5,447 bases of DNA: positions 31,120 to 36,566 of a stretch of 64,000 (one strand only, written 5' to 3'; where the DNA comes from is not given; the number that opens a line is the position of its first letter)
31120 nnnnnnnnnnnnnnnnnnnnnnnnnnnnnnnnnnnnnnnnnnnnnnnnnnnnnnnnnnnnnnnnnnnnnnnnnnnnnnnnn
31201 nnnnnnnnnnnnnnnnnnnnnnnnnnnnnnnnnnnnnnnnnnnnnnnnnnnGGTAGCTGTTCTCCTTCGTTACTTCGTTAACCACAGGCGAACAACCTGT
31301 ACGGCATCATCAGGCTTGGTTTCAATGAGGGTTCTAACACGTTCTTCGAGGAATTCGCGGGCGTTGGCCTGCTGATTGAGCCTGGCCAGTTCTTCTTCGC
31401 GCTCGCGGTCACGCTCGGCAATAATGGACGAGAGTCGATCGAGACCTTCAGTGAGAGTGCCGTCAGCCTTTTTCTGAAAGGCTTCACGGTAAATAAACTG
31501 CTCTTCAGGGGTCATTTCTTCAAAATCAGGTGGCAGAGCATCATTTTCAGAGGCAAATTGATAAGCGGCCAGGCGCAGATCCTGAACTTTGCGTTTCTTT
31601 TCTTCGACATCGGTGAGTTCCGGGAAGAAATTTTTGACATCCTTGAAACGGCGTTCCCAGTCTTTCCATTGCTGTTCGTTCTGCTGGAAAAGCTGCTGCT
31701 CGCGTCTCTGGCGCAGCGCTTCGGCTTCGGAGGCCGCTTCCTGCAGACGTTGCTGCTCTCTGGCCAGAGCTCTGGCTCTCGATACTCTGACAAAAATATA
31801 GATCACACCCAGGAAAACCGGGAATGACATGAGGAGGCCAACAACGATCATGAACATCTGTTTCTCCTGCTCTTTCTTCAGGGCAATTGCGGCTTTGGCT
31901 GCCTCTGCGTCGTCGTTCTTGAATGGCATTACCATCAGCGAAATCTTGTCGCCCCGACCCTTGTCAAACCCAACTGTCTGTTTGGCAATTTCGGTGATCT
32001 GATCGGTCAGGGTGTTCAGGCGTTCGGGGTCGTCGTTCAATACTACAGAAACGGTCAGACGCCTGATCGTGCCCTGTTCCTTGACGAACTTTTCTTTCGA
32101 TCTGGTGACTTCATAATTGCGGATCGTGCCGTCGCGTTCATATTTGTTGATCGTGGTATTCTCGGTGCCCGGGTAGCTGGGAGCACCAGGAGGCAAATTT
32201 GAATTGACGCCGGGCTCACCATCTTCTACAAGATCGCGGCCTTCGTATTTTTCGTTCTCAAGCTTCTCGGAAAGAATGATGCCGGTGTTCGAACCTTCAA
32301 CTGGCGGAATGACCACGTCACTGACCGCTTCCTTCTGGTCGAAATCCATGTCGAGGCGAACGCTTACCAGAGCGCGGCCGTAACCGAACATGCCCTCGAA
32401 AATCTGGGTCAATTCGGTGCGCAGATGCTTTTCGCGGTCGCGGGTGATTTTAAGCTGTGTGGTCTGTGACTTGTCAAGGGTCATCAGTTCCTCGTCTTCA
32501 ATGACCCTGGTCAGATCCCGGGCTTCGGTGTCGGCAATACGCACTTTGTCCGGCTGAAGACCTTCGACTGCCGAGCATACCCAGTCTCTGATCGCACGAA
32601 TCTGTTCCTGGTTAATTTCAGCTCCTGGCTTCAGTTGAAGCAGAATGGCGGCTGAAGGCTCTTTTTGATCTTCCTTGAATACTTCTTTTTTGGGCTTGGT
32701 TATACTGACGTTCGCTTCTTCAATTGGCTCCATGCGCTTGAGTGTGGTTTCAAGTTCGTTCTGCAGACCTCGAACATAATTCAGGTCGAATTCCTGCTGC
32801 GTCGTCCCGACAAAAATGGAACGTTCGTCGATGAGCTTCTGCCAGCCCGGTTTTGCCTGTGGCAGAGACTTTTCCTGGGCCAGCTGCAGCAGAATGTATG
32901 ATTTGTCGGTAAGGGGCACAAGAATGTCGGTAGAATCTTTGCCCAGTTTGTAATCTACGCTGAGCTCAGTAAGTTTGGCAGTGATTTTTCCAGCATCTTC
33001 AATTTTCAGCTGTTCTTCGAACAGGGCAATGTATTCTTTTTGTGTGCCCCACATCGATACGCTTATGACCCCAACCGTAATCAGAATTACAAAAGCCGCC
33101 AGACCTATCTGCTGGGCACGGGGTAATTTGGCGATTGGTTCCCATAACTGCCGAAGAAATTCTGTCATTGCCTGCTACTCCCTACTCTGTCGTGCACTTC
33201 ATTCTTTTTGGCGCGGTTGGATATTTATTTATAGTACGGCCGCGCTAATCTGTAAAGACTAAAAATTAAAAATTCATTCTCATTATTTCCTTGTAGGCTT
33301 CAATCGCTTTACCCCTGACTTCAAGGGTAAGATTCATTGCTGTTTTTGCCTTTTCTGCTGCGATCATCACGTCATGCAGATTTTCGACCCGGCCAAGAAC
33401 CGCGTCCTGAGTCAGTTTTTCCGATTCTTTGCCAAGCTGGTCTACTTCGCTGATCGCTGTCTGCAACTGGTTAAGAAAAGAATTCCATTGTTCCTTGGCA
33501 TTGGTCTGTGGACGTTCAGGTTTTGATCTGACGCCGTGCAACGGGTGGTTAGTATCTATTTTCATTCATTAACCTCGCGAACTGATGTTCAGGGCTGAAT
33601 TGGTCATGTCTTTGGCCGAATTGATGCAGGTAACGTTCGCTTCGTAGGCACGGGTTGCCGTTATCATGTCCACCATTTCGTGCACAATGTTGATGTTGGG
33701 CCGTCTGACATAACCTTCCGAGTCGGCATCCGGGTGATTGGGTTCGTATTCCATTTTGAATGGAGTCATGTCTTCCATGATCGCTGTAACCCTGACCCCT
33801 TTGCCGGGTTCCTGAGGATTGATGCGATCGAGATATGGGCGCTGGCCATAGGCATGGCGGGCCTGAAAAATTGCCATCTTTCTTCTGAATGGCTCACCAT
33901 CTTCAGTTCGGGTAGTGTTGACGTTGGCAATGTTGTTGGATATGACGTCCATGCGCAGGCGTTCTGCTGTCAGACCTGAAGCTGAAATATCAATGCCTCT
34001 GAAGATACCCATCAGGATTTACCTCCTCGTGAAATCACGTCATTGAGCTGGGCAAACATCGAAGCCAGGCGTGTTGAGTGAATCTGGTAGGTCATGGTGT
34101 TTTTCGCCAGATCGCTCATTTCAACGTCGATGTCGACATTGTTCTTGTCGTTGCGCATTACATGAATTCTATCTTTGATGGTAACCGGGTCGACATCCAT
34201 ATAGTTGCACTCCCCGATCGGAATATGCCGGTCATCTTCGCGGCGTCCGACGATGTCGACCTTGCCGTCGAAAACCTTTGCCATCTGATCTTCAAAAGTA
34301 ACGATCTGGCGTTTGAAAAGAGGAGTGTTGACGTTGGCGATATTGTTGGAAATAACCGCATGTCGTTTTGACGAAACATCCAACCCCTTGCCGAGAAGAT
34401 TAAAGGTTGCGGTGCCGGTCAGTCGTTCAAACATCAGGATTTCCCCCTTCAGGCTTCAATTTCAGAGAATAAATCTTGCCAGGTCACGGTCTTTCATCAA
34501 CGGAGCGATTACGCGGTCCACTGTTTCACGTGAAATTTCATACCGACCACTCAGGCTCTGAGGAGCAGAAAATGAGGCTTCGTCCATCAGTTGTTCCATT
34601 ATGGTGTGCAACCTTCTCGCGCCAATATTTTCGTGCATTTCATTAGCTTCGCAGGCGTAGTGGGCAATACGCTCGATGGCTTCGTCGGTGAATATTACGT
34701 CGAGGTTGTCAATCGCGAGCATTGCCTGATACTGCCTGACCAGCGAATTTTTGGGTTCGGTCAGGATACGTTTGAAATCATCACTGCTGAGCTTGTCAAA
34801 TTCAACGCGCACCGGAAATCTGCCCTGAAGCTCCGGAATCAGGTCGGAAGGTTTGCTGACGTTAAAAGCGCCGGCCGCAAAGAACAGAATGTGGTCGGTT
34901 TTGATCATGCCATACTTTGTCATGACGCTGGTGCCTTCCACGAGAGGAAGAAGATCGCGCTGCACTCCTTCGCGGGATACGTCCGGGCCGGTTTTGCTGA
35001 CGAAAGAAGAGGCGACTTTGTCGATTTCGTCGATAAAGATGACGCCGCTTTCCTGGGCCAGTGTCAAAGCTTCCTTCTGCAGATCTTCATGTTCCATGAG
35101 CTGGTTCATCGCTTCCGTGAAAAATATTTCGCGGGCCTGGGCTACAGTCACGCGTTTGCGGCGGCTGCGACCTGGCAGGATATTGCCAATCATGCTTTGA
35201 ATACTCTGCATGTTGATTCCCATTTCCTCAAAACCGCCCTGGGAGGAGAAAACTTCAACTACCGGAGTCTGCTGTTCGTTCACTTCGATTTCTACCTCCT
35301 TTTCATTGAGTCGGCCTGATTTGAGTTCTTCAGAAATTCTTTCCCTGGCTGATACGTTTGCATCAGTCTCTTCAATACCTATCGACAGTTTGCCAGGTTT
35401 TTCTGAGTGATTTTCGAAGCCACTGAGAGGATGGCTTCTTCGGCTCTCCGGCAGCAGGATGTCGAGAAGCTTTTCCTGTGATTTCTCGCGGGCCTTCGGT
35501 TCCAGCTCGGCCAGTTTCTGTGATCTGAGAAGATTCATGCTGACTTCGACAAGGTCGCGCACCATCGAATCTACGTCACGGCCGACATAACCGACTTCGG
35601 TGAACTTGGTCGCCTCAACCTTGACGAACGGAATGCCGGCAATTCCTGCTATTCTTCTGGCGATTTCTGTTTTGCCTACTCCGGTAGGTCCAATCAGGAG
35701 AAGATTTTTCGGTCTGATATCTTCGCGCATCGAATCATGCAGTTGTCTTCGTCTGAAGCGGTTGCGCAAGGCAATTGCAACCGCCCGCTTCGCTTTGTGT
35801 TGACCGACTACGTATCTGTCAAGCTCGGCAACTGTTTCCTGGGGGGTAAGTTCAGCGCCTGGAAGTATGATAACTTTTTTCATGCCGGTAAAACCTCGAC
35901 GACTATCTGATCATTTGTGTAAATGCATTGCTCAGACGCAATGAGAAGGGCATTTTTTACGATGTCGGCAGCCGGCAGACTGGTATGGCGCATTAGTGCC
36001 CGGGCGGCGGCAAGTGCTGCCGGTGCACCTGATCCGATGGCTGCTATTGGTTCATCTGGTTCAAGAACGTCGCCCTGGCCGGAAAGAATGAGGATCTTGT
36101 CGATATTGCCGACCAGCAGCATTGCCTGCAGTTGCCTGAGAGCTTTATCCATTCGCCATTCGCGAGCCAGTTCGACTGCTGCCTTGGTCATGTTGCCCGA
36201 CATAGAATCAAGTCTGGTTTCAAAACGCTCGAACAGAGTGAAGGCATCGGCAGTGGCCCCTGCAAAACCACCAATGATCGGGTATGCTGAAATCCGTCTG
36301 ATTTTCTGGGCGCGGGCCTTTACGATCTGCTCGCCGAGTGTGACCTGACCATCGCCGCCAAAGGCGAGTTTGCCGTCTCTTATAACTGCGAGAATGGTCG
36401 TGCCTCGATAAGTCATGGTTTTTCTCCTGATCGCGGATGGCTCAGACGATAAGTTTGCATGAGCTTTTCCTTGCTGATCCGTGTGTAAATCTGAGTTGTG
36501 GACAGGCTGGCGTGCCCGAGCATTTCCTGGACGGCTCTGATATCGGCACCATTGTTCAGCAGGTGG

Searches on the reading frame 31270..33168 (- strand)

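Call 65: search_protein_families(library=pfam, proteins=[window:31270-33168:-], max_evalue=0.001)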
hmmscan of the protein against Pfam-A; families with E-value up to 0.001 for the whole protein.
window:31270-33168:- (632 aa): 2 families
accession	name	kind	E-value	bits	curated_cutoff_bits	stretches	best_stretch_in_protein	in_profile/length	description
PF01514.23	YscJ_FliF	-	8.6e-45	153.2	24.4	1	42-220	2-178/179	Secretory protein of YscJ/FliF family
PF08345.17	YscJ_FliF_C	-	1.7e-30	106.9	23.8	1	259-416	3-147/147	Flagellar M-ring protein C-terminal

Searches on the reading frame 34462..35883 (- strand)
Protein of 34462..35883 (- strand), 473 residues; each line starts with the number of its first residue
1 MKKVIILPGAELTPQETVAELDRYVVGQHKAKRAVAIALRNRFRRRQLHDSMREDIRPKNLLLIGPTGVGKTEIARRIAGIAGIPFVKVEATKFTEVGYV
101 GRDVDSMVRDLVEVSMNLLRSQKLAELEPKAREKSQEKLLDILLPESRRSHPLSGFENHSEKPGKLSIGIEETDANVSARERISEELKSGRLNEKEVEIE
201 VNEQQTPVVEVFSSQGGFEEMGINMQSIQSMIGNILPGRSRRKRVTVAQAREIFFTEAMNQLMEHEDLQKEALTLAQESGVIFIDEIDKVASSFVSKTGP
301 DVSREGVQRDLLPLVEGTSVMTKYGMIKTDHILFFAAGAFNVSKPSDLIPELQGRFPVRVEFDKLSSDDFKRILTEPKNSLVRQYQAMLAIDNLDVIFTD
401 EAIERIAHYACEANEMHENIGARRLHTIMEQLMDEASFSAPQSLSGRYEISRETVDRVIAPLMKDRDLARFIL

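Call 65: search_protein_families(library=pfam, proteins=[window:34462-35883:-], max_evalue=0.001)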
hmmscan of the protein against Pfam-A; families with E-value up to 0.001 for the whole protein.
window:34462-35883:- (473 aa): 8 families
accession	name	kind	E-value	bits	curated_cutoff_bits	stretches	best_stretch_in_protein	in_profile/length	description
PF07724.20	AAA_2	-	5.5e-28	98.5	27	1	225-358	16-165/166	AAA domain (Cdc48 subfamily)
PF00004.35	AAA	-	6.4e-17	62.7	21.2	2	61-106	1-48/131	ATPase family associated with various cellular activities (AAA)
PF07728.20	AAA_5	-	2.4e-08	34.5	22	1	60-96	1-38/139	AAA domain (dynein-related subfamily)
PF13401.12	AAA_22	-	5.2e-07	30.5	27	0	59-104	6-54/130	AAA domain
PF00493.29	MCM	-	2.6e-05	23.9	23.3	0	19-84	20-83/224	MCM P-loop domain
PF01078.27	Mg_chelatase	-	7.1e-05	22.7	20.3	0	60-82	24-46/207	Magnesium chelatase, subunit ChlI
PF13191.12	AAA_16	-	0.00029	21.8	32.6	0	47-142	11-101/167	AAA ATPase domain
PF05496.18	RuvB_N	-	0.00069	19.9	27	0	22-81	7-56/159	Holliday junction DNA helicase RuvB P-loop domain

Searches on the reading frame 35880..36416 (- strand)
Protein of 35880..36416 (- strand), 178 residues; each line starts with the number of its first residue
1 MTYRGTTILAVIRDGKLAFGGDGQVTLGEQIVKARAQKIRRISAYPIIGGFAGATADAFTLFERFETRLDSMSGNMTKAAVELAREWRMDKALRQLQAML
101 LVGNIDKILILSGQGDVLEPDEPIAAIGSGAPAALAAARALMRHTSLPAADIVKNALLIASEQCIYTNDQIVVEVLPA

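Call 65: search_protein_families(library=pfam, proteins=[window:35880-36416:-], max_evalue=0.001)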
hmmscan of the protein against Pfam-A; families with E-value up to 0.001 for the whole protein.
window:35880-36416:- (178 aa): 1 family
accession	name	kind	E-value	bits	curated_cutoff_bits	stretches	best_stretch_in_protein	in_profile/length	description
PF00227.31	Proteasome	-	4.3e-22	79.1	22.4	1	3-175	2-188/189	Proteasome subunit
